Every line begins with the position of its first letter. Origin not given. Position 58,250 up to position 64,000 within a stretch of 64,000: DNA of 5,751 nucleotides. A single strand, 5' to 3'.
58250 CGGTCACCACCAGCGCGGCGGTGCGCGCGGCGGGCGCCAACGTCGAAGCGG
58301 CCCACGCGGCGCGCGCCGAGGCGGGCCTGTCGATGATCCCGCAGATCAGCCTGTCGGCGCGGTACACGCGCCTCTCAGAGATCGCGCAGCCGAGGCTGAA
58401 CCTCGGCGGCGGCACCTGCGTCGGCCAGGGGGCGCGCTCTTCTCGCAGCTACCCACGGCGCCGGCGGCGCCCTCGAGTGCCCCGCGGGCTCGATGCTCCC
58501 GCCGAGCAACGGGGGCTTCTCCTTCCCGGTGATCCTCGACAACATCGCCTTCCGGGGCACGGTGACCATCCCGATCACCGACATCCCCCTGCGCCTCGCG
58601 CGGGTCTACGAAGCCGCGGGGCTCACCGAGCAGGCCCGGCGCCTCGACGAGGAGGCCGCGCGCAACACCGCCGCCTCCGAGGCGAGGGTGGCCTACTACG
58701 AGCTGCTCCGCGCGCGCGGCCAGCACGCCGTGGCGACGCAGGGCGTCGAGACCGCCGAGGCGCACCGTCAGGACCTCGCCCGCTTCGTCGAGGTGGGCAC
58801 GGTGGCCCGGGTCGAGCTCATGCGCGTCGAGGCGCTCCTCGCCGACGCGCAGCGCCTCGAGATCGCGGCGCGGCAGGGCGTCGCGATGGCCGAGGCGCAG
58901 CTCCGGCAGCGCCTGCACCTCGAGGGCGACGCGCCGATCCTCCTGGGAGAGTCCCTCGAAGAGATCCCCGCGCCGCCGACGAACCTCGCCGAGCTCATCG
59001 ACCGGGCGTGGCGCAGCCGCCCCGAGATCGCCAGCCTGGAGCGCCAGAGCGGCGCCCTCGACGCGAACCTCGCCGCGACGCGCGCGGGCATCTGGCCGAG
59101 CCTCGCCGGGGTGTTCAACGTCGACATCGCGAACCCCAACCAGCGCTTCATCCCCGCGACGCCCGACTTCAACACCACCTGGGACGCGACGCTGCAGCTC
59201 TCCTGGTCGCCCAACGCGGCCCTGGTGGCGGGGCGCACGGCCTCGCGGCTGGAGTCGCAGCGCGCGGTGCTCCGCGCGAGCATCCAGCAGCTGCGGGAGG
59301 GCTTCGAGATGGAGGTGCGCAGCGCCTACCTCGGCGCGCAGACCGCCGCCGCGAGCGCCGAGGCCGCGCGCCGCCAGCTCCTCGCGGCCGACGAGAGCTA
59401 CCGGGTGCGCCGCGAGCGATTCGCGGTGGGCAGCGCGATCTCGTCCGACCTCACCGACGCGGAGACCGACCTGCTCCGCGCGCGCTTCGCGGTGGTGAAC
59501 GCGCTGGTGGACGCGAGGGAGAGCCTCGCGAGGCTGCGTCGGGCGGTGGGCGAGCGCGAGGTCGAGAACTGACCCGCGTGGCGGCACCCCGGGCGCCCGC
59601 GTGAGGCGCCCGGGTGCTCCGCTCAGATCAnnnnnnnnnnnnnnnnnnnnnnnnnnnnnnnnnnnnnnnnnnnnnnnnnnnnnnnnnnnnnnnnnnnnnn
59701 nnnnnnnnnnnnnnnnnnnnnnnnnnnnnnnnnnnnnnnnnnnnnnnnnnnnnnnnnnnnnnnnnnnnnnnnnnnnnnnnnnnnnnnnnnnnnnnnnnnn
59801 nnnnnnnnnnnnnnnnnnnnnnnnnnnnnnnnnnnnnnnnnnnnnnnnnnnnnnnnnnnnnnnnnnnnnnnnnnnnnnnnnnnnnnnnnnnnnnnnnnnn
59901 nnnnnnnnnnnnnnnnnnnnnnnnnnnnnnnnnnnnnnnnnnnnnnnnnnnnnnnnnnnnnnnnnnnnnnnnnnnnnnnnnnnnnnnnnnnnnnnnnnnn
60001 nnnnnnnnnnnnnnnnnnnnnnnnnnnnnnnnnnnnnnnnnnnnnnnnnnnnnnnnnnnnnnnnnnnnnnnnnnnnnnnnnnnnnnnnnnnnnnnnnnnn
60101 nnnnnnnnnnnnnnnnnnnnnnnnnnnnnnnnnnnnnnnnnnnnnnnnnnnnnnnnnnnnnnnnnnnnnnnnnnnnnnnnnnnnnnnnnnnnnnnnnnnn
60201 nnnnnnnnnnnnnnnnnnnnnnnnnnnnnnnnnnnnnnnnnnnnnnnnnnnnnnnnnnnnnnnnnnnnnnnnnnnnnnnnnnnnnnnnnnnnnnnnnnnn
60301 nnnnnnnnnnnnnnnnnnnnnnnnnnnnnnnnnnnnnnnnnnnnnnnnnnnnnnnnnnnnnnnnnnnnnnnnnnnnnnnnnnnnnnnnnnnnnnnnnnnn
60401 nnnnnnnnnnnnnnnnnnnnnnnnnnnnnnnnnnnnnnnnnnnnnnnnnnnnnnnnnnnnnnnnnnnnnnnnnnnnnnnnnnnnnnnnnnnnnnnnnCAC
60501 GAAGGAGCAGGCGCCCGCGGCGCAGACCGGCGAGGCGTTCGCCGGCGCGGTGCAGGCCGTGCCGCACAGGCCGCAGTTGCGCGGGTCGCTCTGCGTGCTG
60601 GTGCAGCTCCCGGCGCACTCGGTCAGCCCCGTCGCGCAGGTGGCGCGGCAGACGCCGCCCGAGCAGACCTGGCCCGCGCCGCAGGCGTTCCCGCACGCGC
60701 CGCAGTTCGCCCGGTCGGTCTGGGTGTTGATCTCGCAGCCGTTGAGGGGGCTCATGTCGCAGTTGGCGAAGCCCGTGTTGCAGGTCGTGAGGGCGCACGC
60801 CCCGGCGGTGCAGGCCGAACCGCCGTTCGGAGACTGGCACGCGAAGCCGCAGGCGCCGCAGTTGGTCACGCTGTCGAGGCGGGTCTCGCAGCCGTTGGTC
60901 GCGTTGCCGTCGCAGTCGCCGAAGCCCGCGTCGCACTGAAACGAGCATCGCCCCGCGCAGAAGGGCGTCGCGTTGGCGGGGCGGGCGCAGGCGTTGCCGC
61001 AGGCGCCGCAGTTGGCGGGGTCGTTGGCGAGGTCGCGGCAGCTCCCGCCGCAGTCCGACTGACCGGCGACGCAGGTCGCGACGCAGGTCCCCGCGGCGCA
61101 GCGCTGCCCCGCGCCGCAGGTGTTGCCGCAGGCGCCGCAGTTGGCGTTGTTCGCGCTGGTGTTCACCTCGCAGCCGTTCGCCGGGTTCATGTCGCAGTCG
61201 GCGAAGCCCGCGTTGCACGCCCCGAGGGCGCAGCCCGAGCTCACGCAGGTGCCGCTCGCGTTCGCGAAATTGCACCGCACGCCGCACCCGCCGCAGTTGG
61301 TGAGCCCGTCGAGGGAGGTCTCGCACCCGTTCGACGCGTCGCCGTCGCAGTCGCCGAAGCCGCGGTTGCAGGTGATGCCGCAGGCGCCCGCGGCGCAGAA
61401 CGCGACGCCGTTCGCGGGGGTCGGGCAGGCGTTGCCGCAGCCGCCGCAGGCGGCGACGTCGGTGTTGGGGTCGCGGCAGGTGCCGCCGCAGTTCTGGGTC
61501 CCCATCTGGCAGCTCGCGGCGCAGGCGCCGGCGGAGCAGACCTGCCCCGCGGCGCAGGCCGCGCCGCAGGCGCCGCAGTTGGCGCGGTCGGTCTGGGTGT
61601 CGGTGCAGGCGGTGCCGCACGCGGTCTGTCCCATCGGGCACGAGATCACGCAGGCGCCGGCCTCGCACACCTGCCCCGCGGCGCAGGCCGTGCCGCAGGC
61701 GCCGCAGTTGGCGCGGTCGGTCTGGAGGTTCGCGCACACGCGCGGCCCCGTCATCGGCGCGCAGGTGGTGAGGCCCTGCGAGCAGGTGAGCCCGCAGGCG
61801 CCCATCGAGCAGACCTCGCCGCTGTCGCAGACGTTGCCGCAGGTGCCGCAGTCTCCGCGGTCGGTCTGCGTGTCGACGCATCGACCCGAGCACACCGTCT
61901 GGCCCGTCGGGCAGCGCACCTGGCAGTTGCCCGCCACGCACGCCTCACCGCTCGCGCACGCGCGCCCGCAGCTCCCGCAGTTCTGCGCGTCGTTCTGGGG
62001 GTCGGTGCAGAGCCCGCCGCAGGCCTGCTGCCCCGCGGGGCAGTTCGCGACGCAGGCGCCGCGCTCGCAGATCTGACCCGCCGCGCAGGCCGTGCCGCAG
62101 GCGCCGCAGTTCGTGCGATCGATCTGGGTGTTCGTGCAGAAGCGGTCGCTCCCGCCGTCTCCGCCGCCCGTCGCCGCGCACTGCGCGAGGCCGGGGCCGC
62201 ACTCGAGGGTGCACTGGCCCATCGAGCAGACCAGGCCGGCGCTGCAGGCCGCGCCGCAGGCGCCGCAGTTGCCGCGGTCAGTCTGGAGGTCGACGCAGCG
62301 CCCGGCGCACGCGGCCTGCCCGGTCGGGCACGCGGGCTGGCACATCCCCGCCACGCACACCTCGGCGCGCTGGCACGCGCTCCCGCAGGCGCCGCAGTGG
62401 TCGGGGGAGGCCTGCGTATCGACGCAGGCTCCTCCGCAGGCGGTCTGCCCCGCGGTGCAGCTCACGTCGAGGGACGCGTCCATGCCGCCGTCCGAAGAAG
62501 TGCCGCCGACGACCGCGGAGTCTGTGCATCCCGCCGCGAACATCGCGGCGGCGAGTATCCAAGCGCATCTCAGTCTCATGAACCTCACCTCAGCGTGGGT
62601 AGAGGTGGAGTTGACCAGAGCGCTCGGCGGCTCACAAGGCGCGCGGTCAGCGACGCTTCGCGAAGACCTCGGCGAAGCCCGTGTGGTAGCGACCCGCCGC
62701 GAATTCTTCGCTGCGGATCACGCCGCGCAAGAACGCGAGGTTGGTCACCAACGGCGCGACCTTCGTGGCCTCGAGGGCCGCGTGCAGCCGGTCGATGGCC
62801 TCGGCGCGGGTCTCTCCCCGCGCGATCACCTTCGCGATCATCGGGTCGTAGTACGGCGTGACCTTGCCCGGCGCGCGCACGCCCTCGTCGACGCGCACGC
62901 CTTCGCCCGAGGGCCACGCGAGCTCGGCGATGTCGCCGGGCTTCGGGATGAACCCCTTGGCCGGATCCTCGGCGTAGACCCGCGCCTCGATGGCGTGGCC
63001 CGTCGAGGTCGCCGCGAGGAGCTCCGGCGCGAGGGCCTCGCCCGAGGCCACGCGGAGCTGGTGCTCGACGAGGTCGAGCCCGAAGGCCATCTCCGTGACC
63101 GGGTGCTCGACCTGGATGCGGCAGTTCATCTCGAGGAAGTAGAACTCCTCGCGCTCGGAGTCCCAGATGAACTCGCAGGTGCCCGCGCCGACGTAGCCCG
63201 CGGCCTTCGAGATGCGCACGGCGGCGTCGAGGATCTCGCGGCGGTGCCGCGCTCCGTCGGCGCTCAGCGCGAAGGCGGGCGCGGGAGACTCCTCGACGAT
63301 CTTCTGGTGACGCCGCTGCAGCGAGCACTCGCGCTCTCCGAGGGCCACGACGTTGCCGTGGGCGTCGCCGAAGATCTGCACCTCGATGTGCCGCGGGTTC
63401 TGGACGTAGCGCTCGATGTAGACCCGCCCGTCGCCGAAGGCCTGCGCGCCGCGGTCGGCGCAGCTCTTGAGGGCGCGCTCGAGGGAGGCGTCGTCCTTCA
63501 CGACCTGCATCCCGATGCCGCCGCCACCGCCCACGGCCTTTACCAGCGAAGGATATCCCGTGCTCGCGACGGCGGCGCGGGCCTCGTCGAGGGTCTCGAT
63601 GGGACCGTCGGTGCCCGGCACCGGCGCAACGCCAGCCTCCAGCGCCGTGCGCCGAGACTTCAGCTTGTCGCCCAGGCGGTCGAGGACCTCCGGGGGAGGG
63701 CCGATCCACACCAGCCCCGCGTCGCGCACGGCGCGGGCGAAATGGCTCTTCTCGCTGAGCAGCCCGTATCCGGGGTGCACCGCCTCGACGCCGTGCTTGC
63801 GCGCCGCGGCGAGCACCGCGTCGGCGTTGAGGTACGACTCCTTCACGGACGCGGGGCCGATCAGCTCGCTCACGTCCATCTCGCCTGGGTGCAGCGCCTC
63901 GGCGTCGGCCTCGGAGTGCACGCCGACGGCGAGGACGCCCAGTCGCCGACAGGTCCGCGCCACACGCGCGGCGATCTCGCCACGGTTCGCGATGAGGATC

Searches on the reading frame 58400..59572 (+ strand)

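Call 57: search_protein_families(library=pfam, proteins=[window:58400-59572:+], max_evalue=0.001)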
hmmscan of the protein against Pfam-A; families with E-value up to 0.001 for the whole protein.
window:58400-59572:+ (390 aa): 1 family
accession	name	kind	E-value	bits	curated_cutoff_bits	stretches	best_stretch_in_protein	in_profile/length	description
PF02321.23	OEP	-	1.4e-28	100.4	22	2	196-384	1-187/187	Outer membrane efflux protein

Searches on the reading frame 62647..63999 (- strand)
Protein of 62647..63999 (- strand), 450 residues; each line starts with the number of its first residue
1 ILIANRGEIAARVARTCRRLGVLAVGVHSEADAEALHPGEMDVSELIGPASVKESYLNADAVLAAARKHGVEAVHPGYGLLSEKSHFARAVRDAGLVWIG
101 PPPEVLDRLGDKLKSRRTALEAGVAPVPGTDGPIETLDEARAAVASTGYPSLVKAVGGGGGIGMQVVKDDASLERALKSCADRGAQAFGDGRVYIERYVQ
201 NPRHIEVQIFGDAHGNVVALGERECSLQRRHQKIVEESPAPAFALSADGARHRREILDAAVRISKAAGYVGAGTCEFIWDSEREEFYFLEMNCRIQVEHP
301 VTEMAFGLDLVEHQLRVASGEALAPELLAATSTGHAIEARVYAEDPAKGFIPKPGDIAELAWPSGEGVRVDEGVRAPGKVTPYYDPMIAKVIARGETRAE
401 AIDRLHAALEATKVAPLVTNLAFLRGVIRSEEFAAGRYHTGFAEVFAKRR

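Call 57: search_protein_families(library=pfam, proteins=[window:62647-63999:-], max_evalue=0.001)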
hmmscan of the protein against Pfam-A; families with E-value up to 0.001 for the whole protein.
window:62647-63999:- (450 aa): 5 families
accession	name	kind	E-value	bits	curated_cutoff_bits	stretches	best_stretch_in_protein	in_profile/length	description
PF02786.22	CPSase_L_D2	-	1.3e-65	221.3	19.8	1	111-324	1-209/211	Carbamoyl-phosphate synthase L chain, ATP binding domain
PF00289.28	Biotin_carb_N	-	1.4e-36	125.7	25.5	1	1-106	5-110/110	Biotin carboxylase, N-terminal domain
PF02785.25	Biotin_carb_C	-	6.4e-36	123.2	32.4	1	338-443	1-106/108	Biotin carboxylase C-terminal domain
PF07478.18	Dala_Dala_lig_C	-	2.1e-10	40.9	24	1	140-293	28-174/204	D-ala D-ala ligase C-terminus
PF02222.28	ATP-grasp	-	1.9e-07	31.4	27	1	134-294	16-162/179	ATP-grasp domain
